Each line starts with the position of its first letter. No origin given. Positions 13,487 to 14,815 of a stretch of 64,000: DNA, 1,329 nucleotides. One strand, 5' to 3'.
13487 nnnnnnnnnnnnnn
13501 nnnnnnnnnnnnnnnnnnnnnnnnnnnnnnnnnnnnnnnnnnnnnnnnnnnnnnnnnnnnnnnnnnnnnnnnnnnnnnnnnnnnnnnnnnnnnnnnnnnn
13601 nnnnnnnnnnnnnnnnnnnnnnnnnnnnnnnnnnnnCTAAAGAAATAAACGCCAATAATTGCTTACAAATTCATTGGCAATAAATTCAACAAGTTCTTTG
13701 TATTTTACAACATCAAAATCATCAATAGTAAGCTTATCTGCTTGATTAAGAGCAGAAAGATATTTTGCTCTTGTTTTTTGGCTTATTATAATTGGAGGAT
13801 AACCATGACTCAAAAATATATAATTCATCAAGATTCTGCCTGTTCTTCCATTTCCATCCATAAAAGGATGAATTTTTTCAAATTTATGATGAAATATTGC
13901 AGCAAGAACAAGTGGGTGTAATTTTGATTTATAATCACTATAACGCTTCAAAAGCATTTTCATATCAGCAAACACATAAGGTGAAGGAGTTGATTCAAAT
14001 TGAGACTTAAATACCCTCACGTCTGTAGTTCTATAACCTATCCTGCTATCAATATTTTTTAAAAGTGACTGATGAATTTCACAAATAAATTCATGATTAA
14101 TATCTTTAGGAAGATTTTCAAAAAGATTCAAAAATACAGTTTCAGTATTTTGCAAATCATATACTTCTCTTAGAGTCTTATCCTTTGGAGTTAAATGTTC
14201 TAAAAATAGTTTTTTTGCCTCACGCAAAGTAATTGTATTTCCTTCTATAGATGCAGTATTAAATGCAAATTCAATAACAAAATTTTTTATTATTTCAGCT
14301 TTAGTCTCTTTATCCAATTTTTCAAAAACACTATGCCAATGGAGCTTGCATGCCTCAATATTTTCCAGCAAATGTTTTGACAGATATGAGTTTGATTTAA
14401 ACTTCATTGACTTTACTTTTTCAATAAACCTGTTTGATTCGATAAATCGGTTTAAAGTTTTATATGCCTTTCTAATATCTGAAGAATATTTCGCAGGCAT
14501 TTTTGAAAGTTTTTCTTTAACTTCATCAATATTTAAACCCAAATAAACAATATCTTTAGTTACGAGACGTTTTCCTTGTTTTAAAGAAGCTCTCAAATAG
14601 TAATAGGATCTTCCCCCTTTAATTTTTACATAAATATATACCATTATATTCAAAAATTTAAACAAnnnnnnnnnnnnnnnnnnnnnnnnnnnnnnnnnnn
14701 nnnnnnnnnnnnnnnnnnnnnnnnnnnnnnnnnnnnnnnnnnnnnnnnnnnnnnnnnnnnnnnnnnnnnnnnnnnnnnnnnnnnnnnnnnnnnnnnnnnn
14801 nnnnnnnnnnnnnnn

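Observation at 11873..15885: Toxin-antitoxin / defence islet: pilin-like gene, MNT-HEPN pair, Fic, and a second MNT-HEPN pair whose HEPN half is frameshifted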

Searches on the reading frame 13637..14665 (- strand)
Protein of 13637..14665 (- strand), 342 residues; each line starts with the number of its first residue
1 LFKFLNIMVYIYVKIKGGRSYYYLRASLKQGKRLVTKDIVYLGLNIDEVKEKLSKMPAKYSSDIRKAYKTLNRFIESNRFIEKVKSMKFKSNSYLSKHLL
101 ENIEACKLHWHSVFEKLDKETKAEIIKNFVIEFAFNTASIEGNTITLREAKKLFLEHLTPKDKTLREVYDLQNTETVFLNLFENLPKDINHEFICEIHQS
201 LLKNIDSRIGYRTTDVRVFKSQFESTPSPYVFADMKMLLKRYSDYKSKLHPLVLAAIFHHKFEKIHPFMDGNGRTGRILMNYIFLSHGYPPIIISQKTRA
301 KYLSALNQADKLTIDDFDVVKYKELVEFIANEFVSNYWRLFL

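Call 3: search_protein_families(library=pfam, max_evalue=0.1, proteins=[window:13637-14665:-])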
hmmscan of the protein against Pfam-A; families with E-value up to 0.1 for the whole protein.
window:13637-14665:- (342 aa): 4 families
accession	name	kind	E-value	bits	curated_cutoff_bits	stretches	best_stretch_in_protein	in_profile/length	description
PF02661.23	Fic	-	7.7e-23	81.6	24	1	189-283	2-92/93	Fic/DOC family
PF22950.1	DUF7026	-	0.015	15.4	28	0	29-56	6-34/50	Domain of unknown function (DUF7026)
PF03095.20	PTPA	-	0.035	14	27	1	61-131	216-281/293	Phosphotyrosyl phosphate activator (PTPA) protein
PF17979.7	zf-CRD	-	0.066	13.9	26.3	0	68-159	62-151/158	Cysteine rich domain with multizinc binding regions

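Call 46: search_protein_families(library=padloc, max_evalue=0.01, proteins=[window:13637-14665:-])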
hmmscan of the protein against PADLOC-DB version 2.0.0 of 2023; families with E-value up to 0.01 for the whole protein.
window:13637-14665:- (342 aa): 9 families
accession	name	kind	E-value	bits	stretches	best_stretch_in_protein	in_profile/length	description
PDLC04840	PDC-S04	-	1.5e-37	127.6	1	122-311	4-201/227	-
PDLC04836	PDC-S04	-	4.5e-33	112.4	1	115-311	11-214/244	-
PDLC03963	SoFic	-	1.5e-29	101.5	1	125-310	52-244/361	-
PDLC04837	PDC-S04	-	2.6e-28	96.9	1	119-315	15-214/234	-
PDLC04839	PDC-S04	-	7.5e-16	56.4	1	176-311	44-188/205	-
PDLC04966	PDC-S24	-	1.3e-12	45.3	1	187-290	230-342/497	-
PDLC04838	PDC-S04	-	1.2e-08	33.1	1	174-309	47-186/209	-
PDLC04842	PDC-S04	-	4.5e-06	24.5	1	194-309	47-155/202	-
PDLC04841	PDC-S04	-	3.9e-05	21.4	1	263-310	207-254/292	-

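Call 47: search_protein_families(library=ncbifam, max_evalue=0.01, proteins=[window:13637-14665:-])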
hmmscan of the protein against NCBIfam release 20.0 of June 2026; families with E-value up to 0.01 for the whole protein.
window:13637-14665:- (342 aa): 5 families
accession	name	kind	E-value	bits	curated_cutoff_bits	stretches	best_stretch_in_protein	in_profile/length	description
NF046030.1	ProtAdlyltaseSoFic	equivalog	2.4e-12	46.5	550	1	240-285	167-211/361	protein adenylyltransferase Fic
TIGR02613.1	mob_myst_B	hypoth_equivalog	5.8e-08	32.8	124.4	1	185-314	44-178/186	mobile mystery protein B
NF041381.1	XopAC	subfamily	1.5e-07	30.5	450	1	246-301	373-428/451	XopAC/AvrAC family type III secretion system effector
NF046029.1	ProtAdlyltaseNmFic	equivalog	3.4e-06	26.9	230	1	194-309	32-140/177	protein adenylyltransferase Fic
TIGR01550.1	DOC_P1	subfamily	0.0054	16.9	38.65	0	253-289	54-89/122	type II toxin-antitoxin system death-on-curing family toxin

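Call 59: find_homologous_proteins(query=window:13637-14644:-, max_evalue=1e-10)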
Query window:13637-14644:- (335 aa): 1692 proteins with E <= 1e-10 among 4108 candidates; the best 120 are listed.
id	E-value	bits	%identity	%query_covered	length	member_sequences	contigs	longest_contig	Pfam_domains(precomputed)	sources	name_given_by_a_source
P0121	1.5e-217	739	100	100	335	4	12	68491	PF02661.24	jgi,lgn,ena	-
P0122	8.1e-136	471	64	100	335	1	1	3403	PF02661.24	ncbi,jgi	jgi:Fic family protein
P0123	2.0e-135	469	59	100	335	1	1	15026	PF02661.24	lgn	-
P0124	3.5e-134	465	60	100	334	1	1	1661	PF02661.24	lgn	-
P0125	4.5e-134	465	63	100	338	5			PF02661.24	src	-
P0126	6.6e-134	464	59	100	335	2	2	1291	PF02661.24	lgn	-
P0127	1.2e-133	464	62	100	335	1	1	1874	PF02661.24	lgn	-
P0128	1.0e-132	460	58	100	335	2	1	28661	PF02661.24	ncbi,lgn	-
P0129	4.5e-132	458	61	100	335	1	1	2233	PF02661.24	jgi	jgi:Fic family protein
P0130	5.6e-132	458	61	100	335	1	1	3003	PF02661.24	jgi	jgi:fido (protein-threonine AMPylation protein)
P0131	5.9e-132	458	61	100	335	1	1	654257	PF02661.24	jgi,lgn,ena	-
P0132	5.4e-131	455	59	100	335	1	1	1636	PF02661.24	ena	-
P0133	7.5e-131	454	60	100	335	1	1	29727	PF02661.24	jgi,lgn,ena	-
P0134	9.5e-131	454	61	100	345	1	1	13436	PF02661.24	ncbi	-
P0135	1.1e-130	454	60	100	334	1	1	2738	PF02661.24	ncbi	-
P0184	8.4e-123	428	57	100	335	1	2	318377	PF02661.24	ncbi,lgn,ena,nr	ncbi:MAG: Fic family protein [Nanoarchaeota archaeon]|nr:Fic family protein [Nanoarchaeota archaeon]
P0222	8.6e-121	421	58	100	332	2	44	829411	PF02661.24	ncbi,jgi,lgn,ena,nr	ncbi:MAG: Filamentation induced by cAMP protein Fic [archaeon GW2011_AR20]|nr:MAG: Filamentation ind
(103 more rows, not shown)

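Call 60: find_encoding_contigs(protein=P0131, flank=4000, max_places=1)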
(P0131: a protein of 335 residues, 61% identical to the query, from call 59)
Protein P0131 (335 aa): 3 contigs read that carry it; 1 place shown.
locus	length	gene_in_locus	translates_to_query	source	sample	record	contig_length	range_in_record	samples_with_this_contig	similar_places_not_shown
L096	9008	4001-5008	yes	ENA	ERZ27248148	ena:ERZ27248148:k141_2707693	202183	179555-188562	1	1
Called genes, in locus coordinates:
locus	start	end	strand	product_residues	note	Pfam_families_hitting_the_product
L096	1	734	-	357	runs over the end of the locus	PF01370:Epimerase, PF02719:Polysacc_synt_2 (weak), PF04321:RmlD_sub_bind, PF01073:3Beta_HSD, PF07993:NAD_binding_4 (faint), PF13460:NAD_binding_10, PF16363:GDP_Man_Dehyd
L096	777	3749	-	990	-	PF02516:STT3, PF21436:STT3-PglB_core (weak)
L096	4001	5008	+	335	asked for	PF02661:Fic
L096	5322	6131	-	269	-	-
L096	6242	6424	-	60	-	PF19451:DUF5989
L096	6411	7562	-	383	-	PF00657:Lipase_GDSL (faint), PF13472:Lipase_GDSL_2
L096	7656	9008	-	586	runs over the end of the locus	PF02543:Carbam_trans_N, PF16861:Carbam_trans_C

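Call 61: find_encoding_contigs(protein=P0222, flank=4000, max_places=1)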
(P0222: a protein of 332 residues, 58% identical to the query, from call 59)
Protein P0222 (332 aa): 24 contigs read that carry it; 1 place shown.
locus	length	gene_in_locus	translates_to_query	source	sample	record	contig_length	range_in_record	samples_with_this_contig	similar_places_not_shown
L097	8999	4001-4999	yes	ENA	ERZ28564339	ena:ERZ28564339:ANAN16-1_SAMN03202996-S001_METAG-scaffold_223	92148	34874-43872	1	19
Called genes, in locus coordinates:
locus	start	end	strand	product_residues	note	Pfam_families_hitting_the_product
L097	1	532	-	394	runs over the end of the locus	PF12704:MacB_PCD, PF02687:FtsX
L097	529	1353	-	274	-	-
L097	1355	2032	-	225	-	PF00005:ABC_tran, PF02463:SMC_N (faint), PF13304:AAA_21 (faint)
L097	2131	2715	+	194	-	PF13581:HATPase_c_2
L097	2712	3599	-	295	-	PF00588:SpoU_methylase (weak)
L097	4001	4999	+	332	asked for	PF02661:Fic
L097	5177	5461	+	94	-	-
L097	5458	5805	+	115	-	-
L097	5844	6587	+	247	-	PF01135:PCMT (weak), PF00398:RrnaAD (weak), PF08704:GCD14, PF13847:Methyltransf_31 (weak)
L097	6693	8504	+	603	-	PF01850:PIN, PF00437:T2SSE (weak), PF13083:KH_KhpA-B (weak), PF00013:KH_1 (weak)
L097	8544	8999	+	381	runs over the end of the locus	PF00561:Abhydrolase_1 (faint), PF06821:Ser_hydrolase, PF12146:Hydrolase_4 (faint), PF12695:Abhydrolase_5 (faint), PF12697:Abhydrolase_6 (faint), PF08538:DUF1749 (faint), PF10230:LIDHydrolase (faint), PF06821:Ser_hydrolase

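Call 62: find_encoding_contigs(protein=P0184, flank=4000, max_places=1)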
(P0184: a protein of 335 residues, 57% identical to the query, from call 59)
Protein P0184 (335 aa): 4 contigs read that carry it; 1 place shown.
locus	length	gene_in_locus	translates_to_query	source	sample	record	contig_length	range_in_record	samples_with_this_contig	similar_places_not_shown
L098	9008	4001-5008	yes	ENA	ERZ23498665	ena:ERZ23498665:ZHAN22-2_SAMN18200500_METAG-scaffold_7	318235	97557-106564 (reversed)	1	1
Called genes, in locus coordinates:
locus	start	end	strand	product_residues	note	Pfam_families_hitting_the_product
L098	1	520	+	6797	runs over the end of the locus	PF13360:PQQ_2, PF13570:Beta-prop_ACSF4, PF13360:PQQ_2, PF13570:Beta-prop_ACSF4, PF05048:NosD, PF05048:NosD, PF13229:Beta_helix, PF05048:NosD, +6 more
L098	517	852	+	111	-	-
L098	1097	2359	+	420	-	PF03952:Enolase_N, PF00113:Enolase_C, PF13378:MR_MLE_C (weak)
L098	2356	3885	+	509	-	PF01676:Metalloenzyme, PF06415:iPGM_N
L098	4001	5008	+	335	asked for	PF02661:Fic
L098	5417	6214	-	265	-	PF01978:TrmB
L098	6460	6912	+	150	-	PF08069:Ribosomal_S13_N, PF00312:Ribosomal_S15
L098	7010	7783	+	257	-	PF00483:NTP_transferase, PF12804:NTP_transf_3 (weak)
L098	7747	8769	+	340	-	PF05368:NmrA (weak), PF01073:3Beta_HSD, PF01370:Epimerase, PF02719:Polysacc_synt_2, PF04321:RmlD_sub_bind, PF07993:NAD_binding_4, PF16363:GDP_Man_Dehyd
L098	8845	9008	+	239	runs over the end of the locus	PF00535:Glycos_transf_2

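Call 66: find_related_loci(query=A7, collection=metagenome_contigs, flank=2500)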
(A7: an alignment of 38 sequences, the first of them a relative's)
Query A7 (335 aa) in metagenome_contigs; peptide patterns used: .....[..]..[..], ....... (x = any residue, [..] = any of these).
599 stretches matched a pattern (row limit reached: there are more); 588 encode a relative of the query (tblastn E <= 1e-3); the best 80 are kept; 80 distinct loci.
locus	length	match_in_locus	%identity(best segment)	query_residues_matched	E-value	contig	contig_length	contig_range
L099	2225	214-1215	66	1-335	8e-157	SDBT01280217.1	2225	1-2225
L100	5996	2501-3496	57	1-335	1e-123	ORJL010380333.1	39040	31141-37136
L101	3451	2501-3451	58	1-321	2e-118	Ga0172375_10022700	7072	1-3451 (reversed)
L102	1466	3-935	58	22-335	6e-125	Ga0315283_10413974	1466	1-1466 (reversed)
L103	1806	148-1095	44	2-334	2e-81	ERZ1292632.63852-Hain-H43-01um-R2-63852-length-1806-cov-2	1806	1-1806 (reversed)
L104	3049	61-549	66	167-335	3e-71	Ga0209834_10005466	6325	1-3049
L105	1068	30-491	62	182-335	2e-67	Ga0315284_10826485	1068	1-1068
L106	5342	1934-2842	37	1-334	4e-58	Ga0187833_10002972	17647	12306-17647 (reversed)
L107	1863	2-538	55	161-335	1e-57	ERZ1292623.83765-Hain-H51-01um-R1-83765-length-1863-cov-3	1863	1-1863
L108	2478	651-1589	30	1-319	7e-34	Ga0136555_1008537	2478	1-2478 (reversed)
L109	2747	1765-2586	30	15-313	1e-30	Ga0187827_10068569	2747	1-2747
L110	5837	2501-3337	30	1-295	2e-29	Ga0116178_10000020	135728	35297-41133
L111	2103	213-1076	32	2-304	1e-29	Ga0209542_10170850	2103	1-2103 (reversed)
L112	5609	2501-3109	33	116-309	5e-29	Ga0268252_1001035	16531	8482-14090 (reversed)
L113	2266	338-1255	30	2-318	3e-26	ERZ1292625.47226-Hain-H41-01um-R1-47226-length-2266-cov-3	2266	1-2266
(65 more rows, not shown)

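Call 80: search_protein_families(library=pfam, max_evalue=0.001, proteins=[window:13637-14644:-])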
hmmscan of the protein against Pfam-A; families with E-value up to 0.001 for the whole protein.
window:13637-14644:- (335 aa): 1 family
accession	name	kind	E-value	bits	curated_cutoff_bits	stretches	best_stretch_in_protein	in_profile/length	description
PF02661.23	Fic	-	7.2e-23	81.7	24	1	182-276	2-92/93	Fic/DOC family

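Call 93: find_related_loci(query=A7, collection=viral_contigs, flank=3000)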
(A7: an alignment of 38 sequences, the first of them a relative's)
Query A7 (335 aa) in viral_contigs; peptide patterns used: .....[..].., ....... (x = any residue, [..] = any of these).
584 stretches matched a pattern; 540 encode a relative of the query (tblastn E <= 1e-3); the best 80 are kept; 80 distinct loci.
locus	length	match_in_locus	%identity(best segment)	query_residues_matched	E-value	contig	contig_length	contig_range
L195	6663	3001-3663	31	98-309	4e-28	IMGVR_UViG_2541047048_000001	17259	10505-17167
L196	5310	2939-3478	33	116-295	4e-26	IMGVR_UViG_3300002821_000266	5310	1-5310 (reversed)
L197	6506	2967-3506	33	116-295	5e-26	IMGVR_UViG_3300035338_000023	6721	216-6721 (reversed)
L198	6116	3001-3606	30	116-309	2e-24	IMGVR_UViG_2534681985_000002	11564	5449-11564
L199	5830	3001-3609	31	115-309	2e-24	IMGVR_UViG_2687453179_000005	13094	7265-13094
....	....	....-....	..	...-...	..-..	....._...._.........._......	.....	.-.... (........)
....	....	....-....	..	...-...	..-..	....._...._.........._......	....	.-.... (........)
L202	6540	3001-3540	32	116-295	3e-24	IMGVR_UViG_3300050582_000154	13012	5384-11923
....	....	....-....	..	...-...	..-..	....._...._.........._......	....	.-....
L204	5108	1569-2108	32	116-295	3e-24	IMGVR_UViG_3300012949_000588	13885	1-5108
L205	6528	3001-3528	34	120-295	8e-24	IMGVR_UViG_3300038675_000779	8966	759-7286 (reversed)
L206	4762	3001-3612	34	97-303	9e-24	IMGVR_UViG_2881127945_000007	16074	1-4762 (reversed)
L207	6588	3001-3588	31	105-297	1e-23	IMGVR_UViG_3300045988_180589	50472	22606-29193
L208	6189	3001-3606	30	116-309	1e-23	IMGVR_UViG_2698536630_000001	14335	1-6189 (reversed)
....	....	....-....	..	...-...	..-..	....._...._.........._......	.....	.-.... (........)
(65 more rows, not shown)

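Call 107: predict_structure(alignment_id=A9)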
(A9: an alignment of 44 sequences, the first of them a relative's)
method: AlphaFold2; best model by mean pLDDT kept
length: 335 residues; sequences in the alignment: 44
mean_pLDDT: 91.0   pTM: 0.87
mean pLDDT of the five models: 91.0, 90.7, 89.6, 88.9, 86.3
residues with pLDDT >= 90: 231; 70-90: 96; 50-70: 7; < 50: 1
segments of 3 or more residues with pLDDT < 50: none
pLDDT, mean of each block of 10 residues (from residue 1): 85 87 84 88 86 78 87 93 89 96 96 95 97 93 96 93 97 90 96 96 87 66 94 94 96 95 94 97 96 92 85 91 96 91
secondary structure, 60 per line:
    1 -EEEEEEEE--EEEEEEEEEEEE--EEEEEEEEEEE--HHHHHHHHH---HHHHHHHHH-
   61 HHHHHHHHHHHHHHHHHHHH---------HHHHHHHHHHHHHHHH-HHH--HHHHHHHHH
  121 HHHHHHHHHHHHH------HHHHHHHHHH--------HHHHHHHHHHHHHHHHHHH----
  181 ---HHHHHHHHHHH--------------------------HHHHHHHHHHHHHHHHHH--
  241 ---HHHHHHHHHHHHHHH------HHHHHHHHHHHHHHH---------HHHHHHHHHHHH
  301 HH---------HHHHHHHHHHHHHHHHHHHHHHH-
elements in order: E2-9 E12-23 E26-36 H39-47 H51-59 H61-80 H90-105 H112-133 H140-149 H158-176 H184-194 H221-238 H244-258 H265-279 H289-302 H312-334

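Call 109: fold_search(model_id=the predicted structure, library=pdb)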
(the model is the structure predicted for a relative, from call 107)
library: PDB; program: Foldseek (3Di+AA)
matches with E <= 10: 290; with E <= 0.001: 56
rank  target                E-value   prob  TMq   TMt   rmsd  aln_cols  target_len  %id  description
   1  3cuc_B                1.8e-13  1.00  0.63  0.78   3.0       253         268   24  CRYSTAL STRUCTURE OF A FIC DOMAIN CONTAINING SIGNALING PROTEIN (BT_2513) FROM BACTEROIDES THETAIOTAOMICRON VPI-5482 AT (released 2008-04-29)
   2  3cuc_A                3.7e-13  1.00  0.64  0.81   2.7       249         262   25  CRYSTAL STRUCTURE OF A FIC DOMAIN CONTAINING SIGNALING PROTEIN (BT_2513) FROM BACTEROIDES THETAIOTAOMICRON VPI-5482 AT (released 2008-04-29)
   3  6i7g_B                8.1e-13  1.00  0.60  0.59  11.3       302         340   22  Crystal structure of dimeric wild type FICD complexed with ATP (released 2019-09-25)
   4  6i7l                  1.0e-12  1.00  0.62  0.62  14.2       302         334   22  Crystal structure of monomeric FICD mutant L258D complexed with MgAMP-PNP (released 2019-09-25)
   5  6i7k                  1.9e-12  1.00  0.61  0.61  13.9       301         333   23  Crystal structure of monomeric FICD mutant L258D complexed with MgATP (released 2019-09-25)
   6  6i7h                  2.5e-12  1.00  0.63  0.64   3.1       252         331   25  Crystal structure of dimeric FICD mutant K256S (released 2019-09-25)
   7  4u0s_A                3.2e-12  1.00  0.61  0.63  13.0       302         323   22  Structure of Eukaryotic fic domain containing protein with ADP (released 2014-12-10)
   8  4u0z_C                3.3e-12  1.00  0.64  0.65   2.7       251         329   27  Eukaryotic Fic Domain containing protein with bound APCPP (released 2014-12-10)
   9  4u0z_E                3.5e-12  1.00  0.64  0.65   2.7       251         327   27  Eukaryotic Fic Domain containing protein with bound APCPP (released 2014-12-10)
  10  4u0z_D                4.3e-12  1.00  0.59  0.61   6.1       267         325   26  Eukaryotic Fic Domain containing protein with bound APCPP (released 2014-12-10)
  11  4u0z_B                4.3e-12  1.00  0.59  0.60   6.8       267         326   26  Eukaryotic Fic Domain containing protein with bound APCPP (released 2014-12-10)
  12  4u07_A                4.5e-12  1.00  0.63  0.65   2.7       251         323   25  ATP bound to eukaryotic FIC domain containing protein (released 2014-12-10)
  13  4u04_A                4.7e-12  1.00  0.56  0.59  11.6       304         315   24  Structure of a eukaryotic fic domain containing protein (released 2014-12-10)
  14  4u0z_H                5.4e-12  1.00  0.58  0.61   7.0       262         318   27  Eukaryotic Fic Domain containing protein with bound APCPP (released 2014-12-10)
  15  4u0z_A                6.0e-12  1.00  0.58  0.60   7.0       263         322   27  Eukaryotic Fic Domain containing protein with bound APCPP (released 2014-12-10)
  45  3zcn_A                4.5e-06  1.00  0.54  0.49   4.7       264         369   19  Fic protein from SHEWANELLA ONEIDENSIS in complex with ATP (released 2013-06-19)
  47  3eqx_B                7.4e-06  1.00  0.53  0.49   4.4       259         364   17  CRYSTAL STRUCTURE OF A FIC FAMILY PROTEIN (SO_4266) FROM SHEWANELLA ONEIDENSIS AT 1.6 A RESOLUTION (released 2008-10-14)
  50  3eqx_A                1.3e-05  1.00  0.52  0.48   5.0       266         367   18  CRYSTAL STRUCTURE OF A FIC FAMILY PROTEIN (SO_4266) FROM SHEWANELLA ONEIDENSIS AT 1.6 A RESOLUTION (released 2008-10-14)
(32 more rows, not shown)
